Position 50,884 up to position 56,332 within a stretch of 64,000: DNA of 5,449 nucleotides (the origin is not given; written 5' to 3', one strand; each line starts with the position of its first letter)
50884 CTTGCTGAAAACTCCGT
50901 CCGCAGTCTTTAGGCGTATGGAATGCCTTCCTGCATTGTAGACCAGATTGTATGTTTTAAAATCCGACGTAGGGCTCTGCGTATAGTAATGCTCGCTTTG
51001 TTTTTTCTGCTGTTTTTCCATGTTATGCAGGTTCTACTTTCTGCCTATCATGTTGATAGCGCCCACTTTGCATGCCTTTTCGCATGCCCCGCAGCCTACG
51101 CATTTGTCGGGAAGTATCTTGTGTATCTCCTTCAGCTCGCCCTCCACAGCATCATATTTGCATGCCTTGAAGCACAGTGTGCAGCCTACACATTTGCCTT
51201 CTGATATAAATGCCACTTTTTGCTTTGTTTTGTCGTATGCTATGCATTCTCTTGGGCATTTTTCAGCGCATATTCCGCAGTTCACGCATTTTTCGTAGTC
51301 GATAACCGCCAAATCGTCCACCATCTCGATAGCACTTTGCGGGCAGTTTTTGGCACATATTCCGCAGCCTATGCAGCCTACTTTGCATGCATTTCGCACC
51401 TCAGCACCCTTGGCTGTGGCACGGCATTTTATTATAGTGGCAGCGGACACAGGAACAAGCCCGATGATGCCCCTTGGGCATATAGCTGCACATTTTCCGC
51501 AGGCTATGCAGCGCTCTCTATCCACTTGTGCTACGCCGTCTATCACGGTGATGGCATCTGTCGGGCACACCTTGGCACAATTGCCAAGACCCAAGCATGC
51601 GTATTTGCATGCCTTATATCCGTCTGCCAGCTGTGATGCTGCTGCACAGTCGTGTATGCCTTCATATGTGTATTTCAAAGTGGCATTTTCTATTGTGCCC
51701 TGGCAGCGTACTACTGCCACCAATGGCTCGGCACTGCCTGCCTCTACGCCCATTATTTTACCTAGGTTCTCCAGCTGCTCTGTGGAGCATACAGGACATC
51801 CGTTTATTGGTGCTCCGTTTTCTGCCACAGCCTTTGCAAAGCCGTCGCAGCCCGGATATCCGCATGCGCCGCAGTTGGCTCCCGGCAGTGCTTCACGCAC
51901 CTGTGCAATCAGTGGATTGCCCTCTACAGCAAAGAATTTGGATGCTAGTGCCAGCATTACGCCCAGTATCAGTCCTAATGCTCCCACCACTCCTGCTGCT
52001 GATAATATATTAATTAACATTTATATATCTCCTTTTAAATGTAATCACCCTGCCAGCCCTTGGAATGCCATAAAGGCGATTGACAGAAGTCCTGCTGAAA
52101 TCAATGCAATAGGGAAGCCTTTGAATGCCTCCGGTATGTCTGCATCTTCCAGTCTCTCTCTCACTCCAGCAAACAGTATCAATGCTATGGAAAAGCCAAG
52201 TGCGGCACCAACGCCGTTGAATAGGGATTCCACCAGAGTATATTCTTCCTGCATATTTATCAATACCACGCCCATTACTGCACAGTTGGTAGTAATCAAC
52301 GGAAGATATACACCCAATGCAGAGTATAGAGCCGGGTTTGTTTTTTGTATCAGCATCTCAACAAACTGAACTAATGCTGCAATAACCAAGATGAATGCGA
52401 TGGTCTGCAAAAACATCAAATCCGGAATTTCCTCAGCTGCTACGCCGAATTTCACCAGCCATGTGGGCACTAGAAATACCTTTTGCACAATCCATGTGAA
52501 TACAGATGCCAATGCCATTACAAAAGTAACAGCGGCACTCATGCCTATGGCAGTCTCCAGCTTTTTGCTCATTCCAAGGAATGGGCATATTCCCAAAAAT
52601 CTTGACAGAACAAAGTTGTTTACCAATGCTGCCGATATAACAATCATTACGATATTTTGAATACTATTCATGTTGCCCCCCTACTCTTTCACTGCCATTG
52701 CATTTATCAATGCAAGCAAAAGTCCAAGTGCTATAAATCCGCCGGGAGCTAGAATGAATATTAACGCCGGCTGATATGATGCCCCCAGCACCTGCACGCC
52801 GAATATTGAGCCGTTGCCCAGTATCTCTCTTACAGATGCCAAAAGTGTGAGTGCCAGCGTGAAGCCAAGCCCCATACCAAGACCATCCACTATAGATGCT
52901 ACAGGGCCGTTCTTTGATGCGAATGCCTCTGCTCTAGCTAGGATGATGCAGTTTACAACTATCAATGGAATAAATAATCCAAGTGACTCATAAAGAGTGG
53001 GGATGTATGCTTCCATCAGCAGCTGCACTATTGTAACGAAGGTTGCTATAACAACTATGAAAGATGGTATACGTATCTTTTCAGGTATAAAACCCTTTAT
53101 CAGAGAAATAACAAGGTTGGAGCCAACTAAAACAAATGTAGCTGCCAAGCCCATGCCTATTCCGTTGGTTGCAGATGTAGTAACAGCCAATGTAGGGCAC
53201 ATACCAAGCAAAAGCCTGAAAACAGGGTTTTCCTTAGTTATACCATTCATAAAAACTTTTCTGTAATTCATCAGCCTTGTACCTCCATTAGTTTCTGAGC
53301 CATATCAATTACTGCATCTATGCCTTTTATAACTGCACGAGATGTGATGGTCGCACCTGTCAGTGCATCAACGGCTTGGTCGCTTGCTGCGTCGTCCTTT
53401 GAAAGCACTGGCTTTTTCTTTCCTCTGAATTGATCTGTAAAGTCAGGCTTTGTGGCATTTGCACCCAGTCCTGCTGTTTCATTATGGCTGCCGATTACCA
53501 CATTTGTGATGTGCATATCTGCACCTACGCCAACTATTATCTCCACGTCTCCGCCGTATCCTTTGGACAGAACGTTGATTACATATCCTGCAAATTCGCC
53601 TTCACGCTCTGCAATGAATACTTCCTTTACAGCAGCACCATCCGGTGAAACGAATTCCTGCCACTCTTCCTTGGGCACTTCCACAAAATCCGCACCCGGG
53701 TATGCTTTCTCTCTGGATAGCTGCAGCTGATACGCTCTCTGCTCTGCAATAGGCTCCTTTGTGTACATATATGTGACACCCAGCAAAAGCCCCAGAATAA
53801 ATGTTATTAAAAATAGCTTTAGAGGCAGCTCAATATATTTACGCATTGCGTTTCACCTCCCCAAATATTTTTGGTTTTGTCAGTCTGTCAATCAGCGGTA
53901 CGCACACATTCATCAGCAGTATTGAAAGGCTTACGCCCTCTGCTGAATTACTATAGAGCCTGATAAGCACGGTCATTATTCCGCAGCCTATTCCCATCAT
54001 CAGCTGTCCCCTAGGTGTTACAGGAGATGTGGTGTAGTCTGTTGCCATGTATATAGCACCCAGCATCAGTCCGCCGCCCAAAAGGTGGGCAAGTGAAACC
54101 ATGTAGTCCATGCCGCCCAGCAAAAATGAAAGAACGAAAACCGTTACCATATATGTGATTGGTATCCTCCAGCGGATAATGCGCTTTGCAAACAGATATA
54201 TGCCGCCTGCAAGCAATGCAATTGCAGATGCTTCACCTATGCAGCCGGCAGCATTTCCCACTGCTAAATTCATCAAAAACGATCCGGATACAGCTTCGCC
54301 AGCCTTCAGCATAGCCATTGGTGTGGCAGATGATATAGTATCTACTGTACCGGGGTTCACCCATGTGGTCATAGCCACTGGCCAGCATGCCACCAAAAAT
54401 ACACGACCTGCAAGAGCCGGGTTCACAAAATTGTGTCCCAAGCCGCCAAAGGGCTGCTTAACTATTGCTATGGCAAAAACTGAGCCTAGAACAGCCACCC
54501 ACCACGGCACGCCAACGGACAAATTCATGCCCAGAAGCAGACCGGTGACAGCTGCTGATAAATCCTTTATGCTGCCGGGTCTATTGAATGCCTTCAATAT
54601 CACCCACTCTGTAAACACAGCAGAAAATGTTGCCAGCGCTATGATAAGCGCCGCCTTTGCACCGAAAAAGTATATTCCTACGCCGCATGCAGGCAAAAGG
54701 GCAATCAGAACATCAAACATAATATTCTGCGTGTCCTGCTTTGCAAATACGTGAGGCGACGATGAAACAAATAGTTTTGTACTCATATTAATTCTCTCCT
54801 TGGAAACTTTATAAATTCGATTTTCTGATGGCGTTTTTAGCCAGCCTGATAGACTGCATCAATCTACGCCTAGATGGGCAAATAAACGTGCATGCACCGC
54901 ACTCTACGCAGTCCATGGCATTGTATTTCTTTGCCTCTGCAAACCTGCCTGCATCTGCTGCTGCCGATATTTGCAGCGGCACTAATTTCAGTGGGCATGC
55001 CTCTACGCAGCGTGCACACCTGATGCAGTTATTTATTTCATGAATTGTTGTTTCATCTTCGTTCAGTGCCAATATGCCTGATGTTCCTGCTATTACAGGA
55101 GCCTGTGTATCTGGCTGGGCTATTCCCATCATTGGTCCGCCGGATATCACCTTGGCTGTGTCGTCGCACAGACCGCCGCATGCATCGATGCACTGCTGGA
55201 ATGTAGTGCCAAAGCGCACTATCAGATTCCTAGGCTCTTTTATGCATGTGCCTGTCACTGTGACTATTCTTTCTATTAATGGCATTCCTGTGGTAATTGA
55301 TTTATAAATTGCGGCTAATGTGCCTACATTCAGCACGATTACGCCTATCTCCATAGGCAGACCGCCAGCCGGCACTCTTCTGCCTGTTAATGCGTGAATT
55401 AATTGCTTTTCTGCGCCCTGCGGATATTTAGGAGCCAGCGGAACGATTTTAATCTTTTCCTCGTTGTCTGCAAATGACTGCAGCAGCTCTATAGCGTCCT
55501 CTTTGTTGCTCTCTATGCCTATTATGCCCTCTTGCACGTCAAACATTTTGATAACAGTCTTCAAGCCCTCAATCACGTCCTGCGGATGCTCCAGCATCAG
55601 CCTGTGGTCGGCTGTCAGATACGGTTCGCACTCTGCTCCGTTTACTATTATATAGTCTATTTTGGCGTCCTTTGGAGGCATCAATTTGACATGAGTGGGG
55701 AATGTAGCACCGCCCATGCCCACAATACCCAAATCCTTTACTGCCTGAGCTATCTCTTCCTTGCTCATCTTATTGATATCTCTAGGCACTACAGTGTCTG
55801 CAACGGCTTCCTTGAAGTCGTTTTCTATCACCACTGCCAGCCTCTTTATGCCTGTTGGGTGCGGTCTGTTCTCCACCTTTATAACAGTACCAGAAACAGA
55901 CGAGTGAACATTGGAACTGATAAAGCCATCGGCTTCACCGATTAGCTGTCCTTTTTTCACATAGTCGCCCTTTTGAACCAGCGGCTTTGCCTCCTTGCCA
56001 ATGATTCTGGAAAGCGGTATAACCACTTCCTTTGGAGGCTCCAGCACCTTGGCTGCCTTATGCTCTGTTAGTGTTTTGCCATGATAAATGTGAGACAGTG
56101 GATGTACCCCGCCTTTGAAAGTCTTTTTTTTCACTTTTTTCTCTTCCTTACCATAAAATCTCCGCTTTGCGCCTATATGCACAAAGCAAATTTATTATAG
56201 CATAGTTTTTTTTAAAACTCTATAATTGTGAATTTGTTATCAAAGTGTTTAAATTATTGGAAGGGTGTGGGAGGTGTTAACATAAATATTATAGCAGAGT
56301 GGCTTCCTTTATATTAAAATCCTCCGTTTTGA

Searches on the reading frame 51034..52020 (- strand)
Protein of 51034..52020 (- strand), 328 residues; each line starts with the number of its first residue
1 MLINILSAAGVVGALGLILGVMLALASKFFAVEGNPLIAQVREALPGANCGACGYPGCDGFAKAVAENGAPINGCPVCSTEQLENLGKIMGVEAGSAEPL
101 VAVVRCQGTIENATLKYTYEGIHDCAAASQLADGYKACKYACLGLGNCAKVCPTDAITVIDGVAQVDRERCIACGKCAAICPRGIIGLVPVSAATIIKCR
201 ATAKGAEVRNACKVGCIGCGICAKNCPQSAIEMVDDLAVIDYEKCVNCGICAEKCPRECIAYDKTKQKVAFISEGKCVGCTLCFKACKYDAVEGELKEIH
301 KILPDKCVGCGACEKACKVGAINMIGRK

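Call 74: search_protein_families(library=pfam, proteins=[window:51034-52020:-], max_evalue=0.01)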
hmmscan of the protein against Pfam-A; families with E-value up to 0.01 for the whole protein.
window:51034-52020:- (328 aa): 14 families
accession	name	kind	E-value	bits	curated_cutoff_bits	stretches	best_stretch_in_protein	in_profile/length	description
PF00037.32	Fer4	-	4.6e-33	112.1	21.1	6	301-322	2-23/24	4Fe-4S binding domain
PF12838.12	Fer4_7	-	8e-24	84.3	27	5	216-258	2-51/52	4Fe-4S dicluster domain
PF12837.12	Fer4_6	-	2e-22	78.4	25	4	163-186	1-24/24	4Fe-4S binding domain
PF14697.11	Fer4_21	-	2.3e-21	76.1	35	3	270-324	1-59/59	4Fe-4S dicluster domain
PF13187.11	Fer4_9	-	1.1e-17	64.2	27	4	216-260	2-52/52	4Fe-4S dicluster domain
PF13237.11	Fer4_10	-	1.1e-15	57.7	25.5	3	215-256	8-53/53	4Fe-4S dicluster domain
PF12797.12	Fer4_2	-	1e-14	53.8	24.5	4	302-318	5-21/22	4Fe-4S binding domain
PF04060.18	FeS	-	3.3e-14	52.7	23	1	45-77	1-33/33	Putative Fe-S cluster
PF25160.1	LdpA_Fe-S-bd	-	2.1e-12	47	27.6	1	148-187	9-44/49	LdpA Fe-S cluster-binding domain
PF13484.11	Fer4_16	-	6.3e-11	43.3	30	1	170-228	1-65/66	4Fe-4S double cluster binding domain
PF13183.11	Fer4_8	-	4.4e-07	30.8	27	0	169-185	52-68/68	4Fe-4S dicluster domain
PF12800.12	Fer4_4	-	9.1e-07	29.1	24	2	304-320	1-17/17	4Fe-4S binding domain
PF12798.12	Fer4_3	-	3.3e-05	24.8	27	0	307-321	1-15/15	4Fe-4S binding domain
PF13459.11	Fer4_15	-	0.0001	23.4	22.4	0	166-183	3-20/66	4Fe-4S single cluster domain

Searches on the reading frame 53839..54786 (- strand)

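Call 74: search_protein_families(library=pfam, proteins=[window:53839-54786:-], max_evalue=0.01)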
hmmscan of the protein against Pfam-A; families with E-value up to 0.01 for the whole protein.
window:53839-54786:- (315 aa): 1 family
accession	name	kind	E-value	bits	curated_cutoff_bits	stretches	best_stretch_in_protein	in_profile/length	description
PF03116.20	NQR2_RnfD_RnfE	-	8.3e-114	380.4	27.7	1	7-309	2-296/296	NQR2, RnfD, RnfE family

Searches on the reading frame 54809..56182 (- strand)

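Call 45: search_protein_families(library=pfam, proteins=[window:54809-56182:-], max_evalue=0.001)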
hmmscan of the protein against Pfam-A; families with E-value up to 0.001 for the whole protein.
window:54809-56182:- (457 aa): 11 families
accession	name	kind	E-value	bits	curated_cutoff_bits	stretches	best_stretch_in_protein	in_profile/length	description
PF01512.22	Complex1_51K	-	6.3e-56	188.9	31.2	1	148-293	1-149/150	Nuo51 FMN-binding domain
PF13375.12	RnfC_N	-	6.4e-33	113.2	25.6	1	21-123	2-100/101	RnfC Barrel sandwich hybrid domain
PF10531.15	SLBB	-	1.5e-10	41.2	27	1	306-355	1-55/55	SLBB domain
PF12838.12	Fer4_7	-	1.8e-07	31.9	27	1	385-437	1-50/52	4Fe-4S dicluster domain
PF13187.11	Fer4_9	-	3.9e-07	30.4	27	1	385-437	1-49/52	4Fe-4S dicluster domain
PF13237.11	Fer4_10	-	7.6e-07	29.4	25.5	1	384-436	7-53/53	4Fe-4S dicluster domain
PF13183.11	Fer4_8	-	3.4e-06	27.9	27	1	382-437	1-66/68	4Fe-4S dicluster domain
PF12797.12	Fer4_2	-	8.8e-06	25.8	24.5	1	381-397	5-21/22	4Fe-4S binding domain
PF13534.11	Fer4_17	-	1.3e-05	26.1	22.2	1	385-437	1-58/61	4Fe-4S dicluster domain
PF00037.32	Fer4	-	9.1e-05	22.6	21.1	0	420-436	3-19/24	4Fe-4S binding domain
PF17179.9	Fer4_22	-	0.00083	20.6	27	0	425-437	2-14/95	4Fe-4S dicluster domain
